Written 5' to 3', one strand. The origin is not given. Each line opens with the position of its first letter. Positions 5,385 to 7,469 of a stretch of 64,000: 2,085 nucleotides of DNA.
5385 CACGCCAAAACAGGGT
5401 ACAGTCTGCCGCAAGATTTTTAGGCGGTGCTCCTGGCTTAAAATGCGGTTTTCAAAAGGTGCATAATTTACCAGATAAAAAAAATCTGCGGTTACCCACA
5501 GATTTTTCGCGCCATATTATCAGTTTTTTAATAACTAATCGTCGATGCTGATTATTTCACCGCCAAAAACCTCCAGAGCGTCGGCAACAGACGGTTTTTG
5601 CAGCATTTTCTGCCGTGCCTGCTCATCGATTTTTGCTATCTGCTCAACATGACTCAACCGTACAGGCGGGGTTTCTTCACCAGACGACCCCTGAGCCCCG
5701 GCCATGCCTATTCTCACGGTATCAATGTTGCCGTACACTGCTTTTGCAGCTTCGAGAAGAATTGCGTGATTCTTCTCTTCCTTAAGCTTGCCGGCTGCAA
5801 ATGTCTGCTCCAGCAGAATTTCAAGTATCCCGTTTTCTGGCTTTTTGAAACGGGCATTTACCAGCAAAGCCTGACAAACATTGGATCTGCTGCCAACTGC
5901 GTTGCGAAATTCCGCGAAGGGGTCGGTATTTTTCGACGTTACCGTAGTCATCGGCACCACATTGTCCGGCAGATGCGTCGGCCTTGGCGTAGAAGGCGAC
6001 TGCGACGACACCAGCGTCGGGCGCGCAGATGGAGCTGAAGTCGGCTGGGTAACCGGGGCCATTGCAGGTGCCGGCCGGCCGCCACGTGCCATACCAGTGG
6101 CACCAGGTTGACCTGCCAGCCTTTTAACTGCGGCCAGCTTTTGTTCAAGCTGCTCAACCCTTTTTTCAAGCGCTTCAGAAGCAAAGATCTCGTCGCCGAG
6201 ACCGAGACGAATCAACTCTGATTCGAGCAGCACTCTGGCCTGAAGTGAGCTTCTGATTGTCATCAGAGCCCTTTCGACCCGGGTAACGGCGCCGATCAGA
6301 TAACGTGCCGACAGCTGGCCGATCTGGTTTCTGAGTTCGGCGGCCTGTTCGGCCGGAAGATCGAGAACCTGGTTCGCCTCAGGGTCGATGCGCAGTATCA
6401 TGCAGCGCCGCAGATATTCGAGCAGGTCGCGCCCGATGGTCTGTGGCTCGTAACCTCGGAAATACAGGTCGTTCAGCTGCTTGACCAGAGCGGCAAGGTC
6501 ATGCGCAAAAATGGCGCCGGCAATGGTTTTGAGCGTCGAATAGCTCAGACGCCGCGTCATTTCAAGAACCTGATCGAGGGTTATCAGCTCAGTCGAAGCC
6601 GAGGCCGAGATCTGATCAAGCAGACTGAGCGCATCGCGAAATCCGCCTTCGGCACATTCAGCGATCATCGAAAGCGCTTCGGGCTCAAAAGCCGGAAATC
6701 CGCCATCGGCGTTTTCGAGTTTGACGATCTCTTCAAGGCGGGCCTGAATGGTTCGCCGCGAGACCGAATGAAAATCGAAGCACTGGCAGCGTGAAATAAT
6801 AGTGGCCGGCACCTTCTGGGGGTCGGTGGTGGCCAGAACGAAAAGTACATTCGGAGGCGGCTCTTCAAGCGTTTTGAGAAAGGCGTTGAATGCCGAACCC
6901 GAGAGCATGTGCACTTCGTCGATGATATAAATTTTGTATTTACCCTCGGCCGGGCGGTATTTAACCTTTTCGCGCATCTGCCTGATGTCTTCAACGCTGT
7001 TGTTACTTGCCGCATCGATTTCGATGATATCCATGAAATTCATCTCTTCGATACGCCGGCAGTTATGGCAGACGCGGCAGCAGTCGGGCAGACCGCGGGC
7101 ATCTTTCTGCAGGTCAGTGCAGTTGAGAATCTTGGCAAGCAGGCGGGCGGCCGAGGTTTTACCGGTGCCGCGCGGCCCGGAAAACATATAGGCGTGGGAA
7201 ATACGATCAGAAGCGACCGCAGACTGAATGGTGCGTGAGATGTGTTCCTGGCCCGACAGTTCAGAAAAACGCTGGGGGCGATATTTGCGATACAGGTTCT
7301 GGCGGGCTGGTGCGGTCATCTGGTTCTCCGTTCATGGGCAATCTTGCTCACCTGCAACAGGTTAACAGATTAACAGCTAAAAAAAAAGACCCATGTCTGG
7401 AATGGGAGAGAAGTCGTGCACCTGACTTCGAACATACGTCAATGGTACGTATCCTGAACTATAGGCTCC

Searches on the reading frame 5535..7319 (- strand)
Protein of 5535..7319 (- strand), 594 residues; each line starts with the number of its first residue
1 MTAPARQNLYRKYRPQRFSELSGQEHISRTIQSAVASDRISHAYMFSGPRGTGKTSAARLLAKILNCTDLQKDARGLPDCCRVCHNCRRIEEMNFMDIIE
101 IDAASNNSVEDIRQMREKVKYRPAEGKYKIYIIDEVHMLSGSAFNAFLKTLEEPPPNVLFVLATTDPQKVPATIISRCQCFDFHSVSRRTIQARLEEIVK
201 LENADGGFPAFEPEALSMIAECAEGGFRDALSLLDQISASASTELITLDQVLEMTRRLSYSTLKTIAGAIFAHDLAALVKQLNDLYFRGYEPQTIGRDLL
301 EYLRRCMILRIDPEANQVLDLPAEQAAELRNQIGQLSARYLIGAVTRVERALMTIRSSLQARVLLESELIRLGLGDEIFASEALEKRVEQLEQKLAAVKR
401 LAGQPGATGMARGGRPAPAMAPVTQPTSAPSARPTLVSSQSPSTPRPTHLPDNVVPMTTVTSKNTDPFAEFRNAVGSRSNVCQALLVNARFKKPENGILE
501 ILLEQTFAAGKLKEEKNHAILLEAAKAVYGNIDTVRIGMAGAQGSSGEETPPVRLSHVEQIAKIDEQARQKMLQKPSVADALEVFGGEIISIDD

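Call 6: search_protein_families(library=pfam, proteins=[window:5535-7319:-])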
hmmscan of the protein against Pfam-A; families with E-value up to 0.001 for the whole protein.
window:5535-7319:- (594 aa): 9 families
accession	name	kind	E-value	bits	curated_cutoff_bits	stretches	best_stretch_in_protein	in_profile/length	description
PF13177.12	DNA_pol3_delta2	-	9e-46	156.2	27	1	23-185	1-159/161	DNA polymerase III, delta subunit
PF00004.35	AAA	-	5.6e-13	49.9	21.2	1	45-179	2-124/131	ATPase family associated with various cellular activities (AAA)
PF22608.2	DNAX_ATPase_lid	-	2.6e-11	43.6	27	1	191-236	2-42/49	DNA polymerase III clamp loader subunit, ATPase lid domain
PF12169.13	DNA_pol3_gamma3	-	1.6e-09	38.1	24.4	1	247-379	2-134/143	DNA polymerase III subunits gamma and tau domain III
PF07728.20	AAA_5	-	5.6e-05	23.6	22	1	46-153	4-92/139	AAA domain (dynein-related subfamily)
PF13401.12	AAA_22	-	0.00022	22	27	0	45-152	9-109/130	AAA domain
PF05496.18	RuvB_N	-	0.0003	21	27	0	14-67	2-59/159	Holliday junction DNA helicase RuvB P-loop domain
PF13604.12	AAA_30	-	0.00042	20.5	27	0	44-200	21-155/191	AAA domain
PF13173.12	AAA_14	-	0.00075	19.9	27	0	43-163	4-96/129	AAA domain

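Call 12: find_related_loci(query=window:5535-7319:-, collection=genome_contigs, flank=10000)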
Query window:5535-7319:- (594 aa) in genome_contigs; peptide patterns used: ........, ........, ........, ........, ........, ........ (x = any residue, [..] = any of these).
600 stretches matched a pattern (row limit reached: there are more); 600 encode a relative of the query (tblastn E <= 1e-3); the best 80 are kept; 80 distinct loci.
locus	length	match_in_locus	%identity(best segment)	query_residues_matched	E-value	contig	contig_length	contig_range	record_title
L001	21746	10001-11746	80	1-594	0e+0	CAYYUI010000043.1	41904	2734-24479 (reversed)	MAG TPA_asm: uncultured bacterium isolate SRP192927_co1_848 genome assembly, contig: NODE_1374_length_41904_cov_13.41277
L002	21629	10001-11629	34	9-592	7e-94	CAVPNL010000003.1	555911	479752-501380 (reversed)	MAG: uncultured delta proteobacterium isolate MFD09779.bin.2.131 genome assembly, contig: contig_13951, whole genome sho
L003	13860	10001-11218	41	2-417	2e-91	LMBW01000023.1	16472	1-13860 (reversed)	Fredinandcohnia humi strain DSM 16318 Scaffold23, whole genome shotgun sequence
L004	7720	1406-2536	42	9-395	4e-90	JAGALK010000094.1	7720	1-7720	MAG: Lachnospiraceae bacterium isolate RGIG8549 Water_deer_Cecum-3__c457809, whole genome shotgun sequence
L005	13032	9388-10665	40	7-441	6e-90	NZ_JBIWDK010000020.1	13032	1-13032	Peribacillus sp. NPDC097224 NPDC097224_222_D6.ctg-0020, whole genome shotgun sequence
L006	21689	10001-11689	34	9-592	3e-88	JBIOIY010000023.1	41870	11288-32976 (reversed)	MAG: Thermodesulfovibrionales bacterium isolate GcC11-22 k141_1102732_length_41870_cov_157.1909, whole genome shotgun se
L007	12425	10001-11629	35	9-592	2e-88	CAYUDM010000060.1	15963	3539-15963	MAG TPA_asm: uncultured Smithella sp. isolate binchicken_co42_513 genome assembly, contig: NODE_5156_length_15963_cov_5.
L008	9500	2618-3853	41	9-418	2e-88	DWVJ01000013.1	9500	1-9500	MAG TPA_asm: Candidatus Ruminococcus avistercoris isolate CHK186-6582 CHK186__C77592_L9500_SAMEA5754830, whole genome sh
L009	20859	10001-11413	36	9-519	1e-88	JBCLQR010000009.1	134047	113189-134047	Lachnospiraceae bacterium 62-26 voucher GPTB0109 scaffold9, whole genome shotgun sequence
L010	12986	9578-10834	41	7-422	2e-88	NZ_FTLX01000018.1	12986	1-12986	Domibacillus enclensis strain NIO-1016, whole genome shotgun sequence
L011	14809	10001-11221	40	5-423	9e-91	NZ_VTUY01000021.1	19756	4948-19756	Bacillus sp. CH30_1T scaffold21.1, whole genome shotgun sequence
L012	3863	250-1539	39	7-447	8e-89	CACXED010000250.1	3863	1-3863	MAG: uncultured Ruminococcus sp. isolate RUG11171 genome assembly, contig: RUG11171_asm_250, whole genome shotgun sequen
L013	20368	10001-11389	35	9-509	1e-87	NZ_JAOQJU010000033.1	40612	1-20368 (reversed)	Dorea acetigenes strain Sanger_03 .14207_7_43.33, whole genome shotgun sequence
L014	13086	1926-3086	40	7-399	8e-88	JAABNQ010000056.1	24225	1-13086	Bacillus sp. HF117_J1_D NODE_125_length_24225_cov_44.853248, whole genome shotgun sequence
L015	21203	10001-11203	41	7-419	2e-87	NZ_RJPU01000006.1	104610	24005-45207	Streptococcus cristatus strain BCC13 D8790_contig006, whole genome shotgun sequence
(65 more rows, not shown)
